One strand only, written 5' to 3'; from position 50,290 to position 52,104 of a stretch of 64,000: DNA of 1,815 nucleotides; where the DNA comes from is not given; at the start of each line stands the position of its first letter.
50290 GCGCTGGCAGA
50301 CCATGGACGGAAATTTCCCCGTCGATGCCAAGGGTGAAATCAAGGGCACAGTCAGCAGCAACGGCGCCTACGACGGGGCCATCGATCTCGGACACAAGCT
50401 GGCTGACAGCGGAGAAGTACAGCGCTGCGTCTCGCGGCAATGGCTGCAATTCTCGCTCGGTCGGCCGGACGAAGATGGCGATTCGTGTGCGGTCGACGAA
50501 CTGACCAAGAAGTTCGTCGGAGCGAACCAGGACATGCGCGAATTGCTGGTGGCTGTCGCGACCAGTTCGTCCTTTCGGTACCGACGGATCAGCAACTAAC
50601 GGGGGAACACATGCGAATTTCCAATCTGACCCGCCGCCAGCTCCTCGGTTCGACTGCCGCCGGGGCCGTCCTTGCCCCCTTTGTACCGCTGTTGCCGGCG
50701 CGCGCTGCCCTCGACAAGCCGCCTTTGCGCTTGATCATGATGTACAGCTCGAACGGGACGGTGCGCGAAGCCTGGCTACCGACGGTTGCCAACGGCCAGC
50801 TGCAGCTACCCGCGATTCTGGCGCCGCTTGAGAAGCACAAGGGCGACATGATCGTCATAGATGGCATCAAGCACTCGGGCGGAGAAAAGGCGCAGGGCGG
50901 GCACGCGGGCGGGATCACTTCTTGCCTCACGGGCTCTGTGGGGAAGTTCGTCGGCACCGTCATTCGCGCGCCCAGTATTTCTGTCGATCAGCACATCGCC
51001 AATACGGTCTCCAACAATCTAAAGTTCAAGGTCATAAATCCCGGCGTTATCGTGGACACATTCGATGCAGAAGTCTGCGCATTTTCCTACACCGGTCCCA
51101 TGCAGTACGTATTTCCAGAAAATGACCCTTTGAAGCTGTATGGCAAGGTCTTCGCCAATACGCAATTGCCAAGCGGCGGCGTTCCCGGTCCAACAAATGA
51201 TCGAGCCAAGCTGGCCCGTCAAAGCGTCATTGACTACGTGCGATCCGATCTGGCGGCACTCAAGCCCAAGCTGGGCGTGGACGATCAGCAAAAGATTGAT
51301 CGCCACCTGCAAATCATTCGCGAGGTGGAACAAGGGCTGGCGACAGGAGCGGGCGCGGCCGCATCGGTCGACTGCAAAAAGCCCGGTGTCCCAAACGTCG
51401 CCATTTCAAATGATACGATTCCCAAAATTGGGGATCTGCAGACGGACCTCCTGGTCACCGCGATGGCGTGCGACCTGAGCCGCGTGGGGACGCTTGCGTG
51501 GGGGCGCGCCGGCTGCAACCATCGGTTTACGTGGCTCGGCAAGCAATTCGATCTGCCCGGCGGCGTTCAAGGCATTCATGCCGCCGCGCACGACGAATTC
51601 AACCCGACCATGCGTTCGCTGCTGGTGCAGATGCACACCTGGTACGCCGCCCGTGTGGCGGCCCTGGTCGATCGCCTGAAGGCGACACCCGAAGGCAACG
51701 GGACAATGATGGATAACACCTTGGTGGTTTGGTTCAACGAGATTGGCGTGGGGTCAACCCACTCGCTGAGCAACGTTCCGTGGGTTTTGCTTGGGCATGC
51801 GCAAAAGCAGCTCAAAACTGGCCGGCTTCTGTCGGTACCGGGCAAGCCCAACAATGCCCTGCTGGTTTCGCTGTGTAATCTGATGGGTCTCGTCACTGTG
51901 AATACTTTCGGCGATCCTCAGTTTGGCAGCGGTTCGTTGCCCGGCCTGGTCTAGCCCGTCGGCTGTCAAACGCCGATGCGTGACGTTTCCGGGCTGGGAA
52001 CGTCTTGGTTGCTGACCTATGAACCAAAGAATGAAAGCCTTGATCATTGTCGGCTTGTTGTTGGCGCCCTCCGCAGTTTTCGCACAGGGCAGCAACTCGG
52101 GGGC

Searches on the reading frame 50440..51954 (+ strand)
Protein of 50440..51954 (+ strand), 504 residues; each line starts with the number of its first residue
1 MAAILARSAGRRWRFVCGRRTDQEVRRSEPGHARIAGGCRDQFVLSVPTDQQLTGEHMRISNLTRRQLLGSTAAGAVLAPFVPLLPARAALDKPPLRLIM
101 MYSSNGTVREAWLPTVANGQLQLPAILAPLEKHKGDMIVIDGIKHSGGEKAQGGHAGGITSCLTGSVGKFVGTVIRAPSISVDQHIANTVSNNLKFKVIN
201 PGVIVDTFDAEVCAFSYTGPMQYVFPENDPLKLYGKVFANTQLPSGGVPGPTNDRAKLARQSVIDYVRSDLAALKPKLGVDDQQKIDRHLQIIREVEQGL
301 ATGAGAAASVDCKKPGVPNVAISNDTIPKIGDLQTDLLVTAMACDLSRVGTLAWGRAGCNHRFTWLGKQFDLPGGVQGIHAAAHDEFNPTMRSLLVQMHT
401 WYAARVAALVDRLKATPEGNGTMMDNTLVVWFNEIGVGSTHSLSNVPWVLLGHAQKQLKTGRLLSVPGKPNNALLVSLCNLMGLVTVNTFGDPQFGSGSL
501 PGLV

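Call 69: search_protein_families(library=pfam, proteins=[window:50440-51954:+], max_evalue=0.001)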
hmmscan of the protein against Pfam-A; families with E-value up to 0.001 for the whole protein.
window:50440-51954:+ (504 aa): 1 family
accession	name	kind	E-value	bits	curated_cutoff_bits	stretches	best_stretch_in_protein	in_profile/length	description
PF07586.16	HXXSHH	-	8.3e-62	209.9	30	1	97-407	1-307/307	Protein of unknown function (DUF1552)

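Call 70: search_protein_families(library=padloc, proteins=[window:50440-51954:+], max_evalue=0.001)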
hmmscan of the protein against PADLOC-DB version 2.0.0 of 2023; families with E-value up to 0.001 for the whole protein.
window:50440-51954:+ (504 aa): 0 families
